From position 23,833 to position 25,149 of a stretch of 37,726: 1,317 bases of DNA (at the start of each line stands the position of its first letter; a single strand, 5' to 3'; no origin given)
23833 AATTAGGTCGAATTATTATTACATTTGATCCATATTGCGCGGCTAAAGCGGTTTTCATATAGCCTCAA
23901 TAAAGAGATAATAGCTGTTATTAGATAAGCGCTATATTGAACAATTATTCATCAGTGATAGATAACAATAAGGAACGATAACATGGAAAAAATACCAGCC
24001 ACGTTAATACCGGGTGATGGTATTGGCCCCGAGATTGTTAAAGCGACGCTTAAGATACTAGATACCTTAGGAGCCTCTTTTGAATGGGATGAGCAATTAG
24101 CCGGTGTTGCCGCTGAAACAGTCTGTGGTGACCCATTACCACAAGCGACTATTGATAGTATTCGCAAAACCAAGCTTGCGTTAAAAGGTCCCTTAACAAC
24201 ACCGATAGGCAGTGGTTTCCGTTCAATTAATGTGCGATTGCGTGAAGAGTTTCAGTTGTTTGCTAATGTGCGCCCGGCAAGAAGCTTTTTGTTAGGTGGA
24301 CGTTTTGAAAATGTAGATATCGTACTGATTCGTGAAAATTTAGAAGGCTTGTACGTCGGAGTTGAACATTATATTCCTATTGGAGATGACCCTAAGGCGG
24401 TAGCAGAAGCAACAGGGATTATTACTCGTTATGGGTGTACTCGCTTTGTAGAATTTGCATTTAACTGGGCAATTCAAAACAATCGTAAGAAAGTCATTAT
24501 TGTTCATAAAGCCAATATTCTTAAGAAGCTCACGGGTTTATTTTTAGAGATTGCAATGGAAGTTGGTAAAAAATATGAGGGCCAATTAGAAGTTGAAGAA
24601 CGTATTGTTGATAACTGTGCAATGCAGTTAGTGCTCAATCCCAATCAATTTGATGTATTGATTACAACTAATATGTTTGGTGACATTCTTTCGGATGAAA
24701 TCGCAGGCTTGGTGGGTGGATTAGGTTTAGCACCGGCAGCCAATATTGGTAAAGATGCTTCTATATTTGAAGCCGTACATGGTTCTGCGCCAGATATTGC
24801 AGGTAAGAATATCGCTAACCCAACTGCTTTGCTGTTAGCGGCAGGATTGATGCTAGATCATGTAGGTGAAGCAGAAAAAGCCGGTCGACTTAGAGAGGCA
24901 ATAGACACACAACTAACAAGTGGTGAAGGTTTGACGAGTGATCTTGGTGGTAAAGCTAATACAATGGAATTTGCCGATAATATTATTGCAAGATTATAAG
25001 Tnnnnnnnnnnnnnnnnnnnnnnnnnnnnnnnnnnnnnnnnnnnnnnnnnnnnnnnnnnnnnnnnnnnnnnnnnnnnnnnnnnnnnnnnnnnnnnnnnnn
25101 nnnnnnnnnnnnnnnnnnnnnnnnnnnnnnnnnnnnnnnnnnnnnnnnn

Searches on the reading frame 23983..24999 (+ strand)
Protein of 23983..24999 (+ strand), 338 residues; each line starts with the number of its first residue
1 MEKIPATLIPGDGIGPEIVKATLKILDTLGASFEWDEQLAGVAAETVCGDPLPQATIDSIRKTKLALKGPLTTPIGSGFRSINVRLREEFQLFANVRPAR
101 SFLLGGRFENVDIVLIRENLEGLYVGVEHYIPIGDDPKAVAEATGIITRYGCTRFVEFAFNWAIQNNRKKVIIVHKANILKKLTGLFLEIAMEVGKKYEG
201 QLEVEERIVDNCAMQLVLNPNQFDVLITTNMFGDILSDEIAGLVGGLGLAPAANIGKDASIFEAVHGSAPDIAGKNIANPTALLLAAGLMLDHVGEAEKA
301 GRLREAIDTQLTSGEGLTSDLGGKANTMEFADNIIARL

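Call 3: search_protein_families(library=pfam, proteins=[window:23983-24999:+], max_evalue=0.01)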
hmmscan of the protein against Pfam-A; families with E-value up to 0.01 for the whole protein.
window:23983-24999:+ (338 aa): 1 family
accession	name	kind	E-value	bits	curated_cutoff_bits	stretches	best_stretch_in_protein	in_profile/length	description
PF00180.25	Iso_dh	-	2.7e-99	333.2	27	1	7-334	3-348/348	Isocitrate/isopropylmalate dehydrogenase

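Call 20: search_protein_families(library=ncbifam, proteins=[window:23983-24999:+], max_evalue=0.00001)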
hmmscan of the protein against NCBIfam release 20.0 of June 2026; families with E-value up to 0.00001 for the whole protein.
window:23983-24999:+ (338 aa): 16 families
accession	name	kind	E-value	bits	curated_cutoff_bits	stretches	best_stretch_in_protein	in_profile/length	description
NF006529.0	PRK08997.1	equivalog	1e-135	452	510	1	5-338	5-335/335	isocitrate dehydrogenase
NF006673.0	PRK09222.1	equivalog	3.2e-105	352.9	509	1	2-338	3-341/482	NADP-dependent isocitrate dehydrogenase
TIGR02088.1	LEU3_arch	subfamily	7.7e-105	350.7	409.8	1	8-335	3-324/324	isopropylmalate/isohomocitrate dehydrogenases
NF040626.1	AksF2_Meth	equivalog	3.3e-102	342.2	540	1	6-337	4-329/333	homoisocitrate dehydrogenase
TIGR00175.1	mito_nad_idh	equivalog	1e-100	337.1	432.4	1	6-338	6-334/334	isocitrate dehydrogenase (NAD(+))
NF040619.1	AksF_Meth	equivalog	1.2e-97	327.1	500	1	7-334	5-343/343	homoisocitrate dehydrogenase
TIGR02924.1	ICDH_alpha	equivalog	1e-86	291.9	561.35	1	5-338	2-337/473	isocitrate dehydrogenase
NF002898.0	PRK03437.1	equivalog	6.7e-70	236.1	393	1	6-337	7-344/347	3-isopropylmalate dehydrogenase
TIGR00183.1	prok_nadp_idh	equivalog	2.5e-65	221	567.3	1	8-336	31-414/417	isocitrate dehydrogenase (NADP(+))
TIGR02089.1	TTC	equivalog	2e-64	217.7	470.4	1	7-337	7-351/352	tartrate dehydrogenase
NF040855.1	iso_homocit_dh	equivalog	2.9e-64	217.5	680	1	7-336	5-317/345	isocitrate--homoisocitrate dehydrogenase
TIGR00169.1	leuB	equivalog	1.1e-63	215.4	353.2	1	7-334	3-345/349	3-isopropylmalate dehydrogenase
NF005036.0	PRK06451.1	equivalog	5.5e-63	213.1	484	1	9-321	29-386/412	NADP-dependent isocitrate dehydrogenase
NF005425.0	PRK07006.1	equivalog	2.1e-61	207.9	490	2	147-314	201-387/416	NADP-dependent isocitrate dehydrogenase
NF006048.0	PRK08194.1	equivalog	5.8e-60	203.2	501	1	2-338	2-349/352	tartrate dehydrogenase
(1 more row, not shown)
